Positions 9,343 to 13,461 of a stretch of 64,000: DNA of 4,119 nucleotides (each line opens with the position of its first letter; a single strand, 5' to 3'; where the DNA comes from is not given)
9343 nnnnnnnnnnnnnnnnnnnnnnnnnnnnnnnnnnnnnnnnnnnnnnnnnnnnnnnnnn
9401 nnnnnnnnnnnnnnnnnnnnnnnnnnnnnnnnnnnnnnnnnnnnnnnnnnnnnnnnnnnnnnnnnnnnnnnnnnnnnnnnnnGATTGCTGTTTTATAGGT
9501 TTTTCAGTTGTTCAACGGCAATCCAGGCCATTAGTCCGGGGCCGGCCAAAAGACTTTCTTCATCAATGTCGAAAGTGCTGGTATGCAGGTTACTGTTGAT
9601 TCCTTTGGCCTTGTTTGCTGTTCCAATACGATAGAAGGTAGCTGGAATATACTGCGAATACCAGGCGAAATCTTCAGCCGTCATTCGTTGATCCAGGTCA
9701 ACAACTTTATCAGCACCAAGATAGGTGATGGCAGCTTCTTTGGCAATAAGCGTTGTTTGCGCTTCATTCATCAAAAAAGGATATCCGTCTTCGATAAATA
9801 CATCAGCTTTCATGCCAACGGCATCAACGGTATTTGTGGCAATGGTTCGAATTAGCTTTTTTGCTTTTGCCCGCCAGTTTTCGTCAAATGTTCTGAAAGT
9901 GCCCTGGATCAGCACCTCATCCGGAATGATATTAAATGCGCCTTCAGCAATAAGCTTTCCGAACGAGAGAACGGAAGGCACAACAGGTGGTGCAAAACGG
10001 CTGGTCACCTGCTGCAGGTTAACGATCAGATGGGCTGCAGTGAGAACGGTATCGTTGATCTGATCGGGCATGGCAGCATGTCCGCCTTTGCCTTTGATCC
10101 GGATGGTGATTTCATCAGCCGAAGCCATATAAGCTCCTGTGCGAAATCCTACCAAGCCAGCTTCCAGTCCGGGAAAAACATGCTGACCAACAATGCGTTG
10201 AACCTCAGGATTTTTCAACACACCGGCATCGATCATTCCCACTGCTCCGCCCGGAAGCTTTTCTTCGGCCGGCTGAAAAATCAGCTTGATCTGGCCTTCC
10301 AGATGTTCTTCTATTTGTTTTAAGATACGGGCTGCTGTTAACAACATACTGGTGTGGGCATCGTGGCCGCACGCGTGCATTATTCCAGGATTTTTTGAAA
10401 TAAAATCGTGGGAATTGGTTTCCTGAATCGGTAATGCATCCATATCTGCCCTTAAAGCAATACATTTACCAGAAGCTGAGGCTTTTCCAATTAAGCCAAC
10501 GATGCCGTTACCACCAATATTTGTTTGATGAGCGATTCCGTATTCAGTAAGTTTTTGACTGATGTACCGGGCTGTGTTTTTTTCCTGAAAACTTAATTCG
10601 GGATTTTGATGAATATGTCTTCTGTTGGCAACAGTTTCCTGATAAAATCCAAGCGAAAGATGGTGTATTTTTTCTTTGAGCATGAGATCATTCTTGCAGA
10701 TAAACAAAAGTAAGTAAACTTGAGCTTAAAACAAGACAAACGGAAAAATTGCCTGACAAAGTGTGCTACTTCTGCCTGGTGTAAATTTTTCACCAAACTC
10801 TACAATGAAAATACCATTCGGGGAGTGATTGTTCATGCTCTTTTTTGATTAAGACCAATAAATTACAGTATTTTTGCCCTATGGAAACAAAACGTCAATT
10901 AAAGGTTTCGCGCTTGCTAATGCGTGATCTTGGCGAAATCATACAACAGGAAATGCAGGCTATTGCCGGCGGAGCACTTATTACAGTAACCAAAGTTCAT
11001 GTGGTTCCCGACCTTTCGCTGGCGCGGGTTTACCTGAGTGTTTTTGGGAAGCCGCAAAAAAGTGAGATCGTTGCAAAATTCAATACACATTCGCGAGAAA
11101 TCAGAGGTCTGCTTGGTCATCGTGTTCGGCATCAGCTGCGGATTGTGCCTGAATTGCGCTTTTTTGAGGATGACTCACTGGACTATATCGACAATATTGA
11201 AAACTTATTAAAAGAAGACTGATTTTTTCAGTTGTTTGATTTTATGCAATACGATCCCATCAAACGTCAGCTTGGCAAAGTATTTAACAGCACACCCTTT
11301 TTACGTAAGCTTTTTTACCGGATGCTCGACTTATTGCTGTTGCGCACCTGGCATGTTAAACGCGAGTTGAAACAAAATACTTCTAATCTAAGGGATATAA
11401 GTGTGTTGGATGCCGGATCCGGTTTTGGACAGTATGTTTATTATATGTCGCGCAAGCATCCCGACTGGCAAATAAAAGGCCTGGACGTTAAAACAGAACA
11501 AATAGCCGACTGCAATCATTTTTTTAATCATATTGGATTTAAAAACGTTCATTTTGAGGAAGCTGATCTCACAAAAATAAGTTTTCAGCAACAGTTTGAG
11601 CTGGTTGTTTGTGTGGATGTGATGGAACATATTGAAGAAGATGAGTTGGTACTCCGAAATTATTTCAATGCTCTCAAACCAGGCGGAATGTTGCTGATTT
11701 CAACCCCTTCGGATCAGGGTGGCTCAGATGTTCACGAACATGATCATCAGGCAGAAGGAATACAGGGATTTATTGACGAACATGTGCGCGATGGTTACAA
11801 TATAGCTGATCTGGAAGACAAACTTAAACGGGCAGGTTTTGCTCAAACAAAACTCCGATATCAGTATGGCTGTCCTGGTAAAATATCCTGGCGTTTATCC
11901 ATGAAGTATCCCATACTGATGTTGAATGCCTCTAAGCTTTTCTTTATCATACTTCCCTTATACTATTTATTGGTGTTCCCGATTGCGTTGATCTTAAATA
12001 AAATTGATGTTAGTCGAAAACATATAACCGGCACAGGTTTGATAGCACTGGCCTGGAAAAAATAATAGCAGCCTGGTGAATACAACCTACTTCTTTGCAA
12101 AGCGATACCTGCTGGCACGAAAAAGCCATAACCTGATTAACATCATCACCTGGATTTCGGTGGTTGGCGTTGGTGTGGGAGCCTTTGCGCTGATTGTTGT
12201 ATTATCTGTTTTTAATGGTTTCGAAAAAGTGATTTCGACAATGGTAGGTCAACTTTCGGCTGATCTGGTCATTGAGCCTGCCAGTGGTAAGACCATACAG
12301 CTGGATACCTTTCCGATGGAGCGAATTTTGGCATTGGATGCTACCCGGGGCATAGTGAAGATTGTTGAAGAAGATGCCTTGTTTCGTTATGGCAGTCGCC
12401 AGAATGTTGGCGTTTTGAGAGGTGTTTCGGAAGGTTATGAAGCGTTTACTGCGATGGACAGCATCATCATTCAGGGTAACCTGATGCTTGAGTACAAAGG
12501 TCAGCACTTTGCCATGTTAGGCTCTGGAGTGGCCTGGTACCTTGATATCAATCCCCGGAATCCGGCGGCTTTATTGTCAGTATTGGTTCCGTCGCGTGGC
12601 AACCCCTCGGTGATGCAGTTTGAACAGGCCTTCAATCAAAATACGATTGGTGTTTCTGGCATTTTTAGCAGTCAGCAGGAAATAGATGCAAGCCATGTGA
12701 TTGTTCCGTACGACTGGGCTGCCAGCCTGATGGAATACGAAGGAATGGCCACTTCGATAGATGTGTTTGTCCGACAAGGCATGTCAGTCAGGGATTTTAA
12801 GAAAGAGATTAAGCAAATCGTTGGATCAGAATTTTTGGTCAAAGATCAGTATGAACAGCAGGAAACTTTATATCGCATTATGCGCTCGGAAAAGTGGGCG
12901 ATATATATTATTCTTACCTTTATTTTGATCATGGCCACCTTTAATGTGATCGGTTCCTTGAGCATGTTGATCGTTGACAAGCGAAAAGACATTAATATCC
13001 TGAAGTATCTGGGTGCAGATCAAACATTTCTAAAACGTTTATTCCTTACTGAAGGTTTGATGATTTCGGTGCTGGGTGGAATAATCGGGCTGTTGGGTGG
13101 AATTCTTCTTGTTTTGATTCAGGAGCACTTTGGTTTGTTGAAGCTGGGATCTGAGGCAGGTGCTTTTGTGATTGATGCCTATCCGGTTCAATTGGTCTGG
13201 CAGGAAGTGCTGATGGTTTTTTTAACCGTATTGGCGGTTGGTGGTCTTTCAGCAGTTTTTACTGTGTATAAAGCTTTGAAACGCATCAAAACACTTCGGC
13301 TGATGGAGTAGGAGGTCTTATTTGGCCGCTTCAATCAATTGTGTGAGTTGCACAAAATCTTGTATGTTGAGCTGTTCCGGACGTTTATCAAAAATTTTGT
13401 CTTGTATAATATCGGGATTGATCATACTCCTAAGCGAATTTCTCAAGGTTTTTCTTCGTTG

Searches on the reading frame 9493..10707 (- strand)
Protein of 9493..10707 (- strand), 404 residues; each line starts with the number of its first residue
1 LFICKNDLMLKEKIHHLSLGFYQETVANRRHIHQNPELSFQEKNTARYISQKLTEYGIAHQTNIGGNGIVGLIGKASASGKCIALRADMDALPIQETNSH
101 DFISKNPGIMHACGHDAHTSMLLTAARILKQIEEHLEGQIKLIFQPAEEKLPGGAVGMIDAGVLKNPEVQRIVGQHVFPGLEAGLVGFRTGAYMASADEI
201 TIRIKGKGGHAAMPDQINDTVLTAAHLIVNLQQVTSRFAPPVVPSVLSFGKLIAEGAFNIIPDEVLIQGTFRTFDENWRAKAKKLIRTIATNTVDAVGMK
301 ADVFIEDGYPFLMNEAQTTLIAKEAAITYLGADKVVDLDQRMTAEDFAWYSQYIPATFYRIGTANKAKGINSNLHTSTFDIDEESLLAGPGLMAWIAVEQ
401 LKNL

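Call 86: search_protein_families(library=pfam, proteins=[window:9493-10707:-], max_evalue=0.0001)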
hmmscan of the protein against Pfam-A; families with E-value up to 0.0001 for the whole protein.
window:9493-10707:- (404 aa): 2 families
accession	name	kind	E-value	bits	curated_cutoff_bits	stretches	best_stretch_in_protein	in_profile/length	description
PF01546.33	Peptidase_M20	-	4.6e-38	131.6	24.6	1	84-389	1-196/206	Peptidase family M20/M25/M40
PF07687.19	M20_dimer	-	7.9e-07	29.4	21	1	200-292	9-101/107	Peptidase dimerisation domain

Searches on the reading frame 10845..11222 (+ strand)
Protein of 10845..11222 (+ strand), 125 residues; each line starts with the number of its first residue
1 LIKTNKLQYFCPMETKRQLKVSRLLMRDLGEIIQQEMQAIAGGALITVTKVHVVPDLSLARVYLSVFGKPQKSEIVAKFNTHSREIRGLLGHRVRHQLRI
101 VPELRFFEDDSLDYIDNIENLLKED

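Call 86: search_protein_families(library=pfam, proteins=[window:10845-11222:+], max_evalue=0.0001)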
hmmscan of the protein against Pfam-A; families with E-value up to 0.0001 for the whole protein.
window:10845-11222:+ (125 aa): 1 family
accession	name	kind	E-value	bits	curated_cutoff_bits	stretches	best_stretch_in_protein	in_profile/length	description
PF02033.23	RBFA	-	2.9e-27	95.5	34.7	1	17-122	1-105/105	Ribosome-binding factor A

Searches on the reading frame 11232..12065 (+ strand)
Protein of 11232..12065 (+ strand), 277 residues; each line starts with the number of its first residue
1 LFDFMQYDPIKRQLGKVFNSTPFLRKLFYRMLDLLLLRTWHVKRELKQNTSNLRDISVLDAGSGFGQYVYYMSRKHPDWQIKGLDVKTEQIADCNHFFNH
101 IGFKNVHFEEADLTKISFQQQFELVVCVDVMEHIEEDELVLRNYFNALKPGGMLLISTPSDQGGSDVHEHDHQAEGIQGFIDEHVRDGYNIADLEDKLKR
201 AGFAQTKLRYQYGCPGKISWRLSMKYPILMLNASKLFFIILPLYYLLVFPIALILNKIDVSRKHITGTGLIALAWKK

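Call 86: search_protein_families(library=pfam, proteins=[window:11232-12065:+], max_evalue=0.0001)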
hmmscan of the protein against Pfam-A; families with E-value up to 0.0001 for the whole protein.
window:11232-12065:+ (277 aa): 9 families
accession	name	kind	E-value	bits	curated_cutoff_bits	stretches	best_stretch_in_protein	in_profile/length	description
PF13847.12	Methyltransf_31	-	8.5e-18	64.9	27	1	55-160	4-113/145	Methyltransferase domain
PF13649.12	Methyltransf_25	-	3.7e-16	60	27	1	58-152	1-97/97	Methyltransferase domain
PF08241.18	Methyltransf_11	-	1.3e-14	55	21.2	1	59-156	1-95/95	Methyltransferase domain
PF13489.12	Methyltransf_23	-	3.5e-14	53.3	27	1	50-204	18-160/164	Methyltransferase domain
PF08242.18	Methyltransf_12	-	5.6e-14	53.1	30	1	59-154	1-98/98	Methyltransferase domain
PF02353.26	CMAS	-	3.8e-08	33.4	27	1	57-185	65-189/273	Mycolic acid cyclopropane synthetase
PF02390.23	Methyltransf_4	-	9.2e-07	28.9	24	1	57-113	4-60/173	Putative methyltransferase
PF01739.24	CheR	-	4e-06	26.9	27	0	102-156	116-173/195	CheR methyltransferase, SAM binding domain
PF01209.24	Ubie_methyltran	-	7.9e-06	25.8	20.1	1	15-156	10-151/233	ubiE/COQ5 methyltransferase family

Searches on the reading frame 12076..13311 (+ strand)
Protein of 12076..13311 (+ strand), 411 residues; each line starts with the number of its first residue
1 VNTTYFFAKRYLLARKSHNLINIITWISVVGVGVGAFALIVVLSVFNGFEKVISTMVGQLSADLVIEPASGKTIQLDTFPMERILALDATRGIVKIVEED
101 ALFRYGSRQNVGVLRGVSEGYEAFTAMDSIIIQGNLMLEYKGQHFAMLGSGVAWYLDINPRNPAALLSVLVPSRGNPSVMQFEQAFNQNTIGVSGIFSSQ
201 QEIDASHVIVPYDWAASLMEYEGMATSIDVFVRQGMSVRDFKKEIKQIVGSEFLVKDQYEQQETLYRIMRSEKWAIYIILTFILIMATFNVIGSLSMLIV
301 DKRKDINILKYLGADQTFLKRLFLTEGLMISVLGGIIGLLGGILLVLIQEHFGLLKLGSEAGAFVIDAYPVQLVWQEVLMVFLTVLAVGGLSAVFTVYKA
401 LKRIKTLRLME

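Call 86: search_protein_families(library=pfam, proteins=[window:12076-13311:+], max_evalue=0.0001)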
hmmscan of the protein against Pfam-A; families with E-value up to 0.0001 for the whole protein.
window:12076-13311:+ (411 aa): 2 families
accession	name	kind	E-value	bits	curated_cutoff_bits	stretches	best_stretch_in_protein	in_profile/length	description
PF02687.27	FtsX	-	1.8e-12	47.8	25.5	1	278-402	2-117/120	FtsX-like permease C-terminal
PF12704.14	MacB_PCD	-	3.7e-09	37.6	27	1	25-248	1-207/207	MacB-like periplasmic core domain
